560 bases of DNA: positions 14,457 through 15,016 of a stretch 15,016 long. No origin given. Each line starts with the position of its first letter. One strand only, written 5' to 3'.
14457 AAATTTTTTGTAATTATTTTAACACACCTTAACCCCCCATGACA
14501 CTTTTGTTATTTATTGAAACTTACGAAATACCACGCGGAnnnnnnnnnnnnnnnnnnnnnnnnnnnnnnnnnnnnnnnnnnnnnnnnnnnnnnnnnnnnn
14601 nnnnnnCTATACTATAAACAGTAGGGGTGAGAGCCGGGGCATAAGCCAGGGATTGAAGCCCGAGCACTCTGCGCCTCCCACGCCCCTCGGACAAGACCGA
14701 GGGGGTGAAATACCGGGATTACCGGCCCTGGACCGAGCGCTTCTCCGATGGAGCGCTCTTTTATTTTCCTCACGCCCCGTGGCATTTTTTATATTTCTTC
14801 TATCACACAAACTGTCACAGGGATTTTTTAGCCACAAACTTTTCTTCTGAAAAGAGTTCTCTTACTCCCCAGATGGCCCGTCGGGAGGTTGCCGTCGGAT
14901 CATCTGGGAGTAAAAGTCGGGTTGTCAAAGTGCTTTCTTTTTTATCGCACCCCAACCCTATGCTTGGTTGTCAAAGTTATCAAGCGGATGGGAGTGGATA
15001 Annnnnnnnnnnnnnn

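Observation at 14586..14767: Promoter-to-terminator unit encoding a ~150-nt GC-rich structured RNA of unassigned family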

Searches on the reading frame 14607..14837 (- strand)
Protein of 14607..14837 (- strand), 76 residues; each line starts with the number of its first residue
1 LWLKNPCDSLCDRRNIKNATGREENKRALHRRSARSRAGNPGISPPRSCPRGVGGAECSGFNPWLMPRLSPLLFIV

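Call 20: find_encoding_contigs(protein=window:14607-14837:-, flank=10000, max_places=10)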
Protein window:14607-14837:- (76 aa): no gene with exactly this product is on record in the collection.

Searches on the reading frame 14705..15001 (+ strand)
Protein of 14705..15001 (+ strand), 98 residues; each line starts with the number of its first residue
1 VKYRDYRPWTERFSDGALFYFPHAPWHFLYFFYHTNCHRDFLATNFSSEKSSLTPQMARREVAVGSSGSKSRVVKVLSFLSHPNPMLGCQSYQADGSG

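Call 19: find_encoding_contigs(protein=window:14705-15001:+, flank=10000, max_places=10)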
Protein window:14705-15001:+ (98 aa): no gene with exactly this product is on record in the collection.
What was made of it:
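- Tried and rejected: Exact look-ups of spurious ORFs (calls 19, 20).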
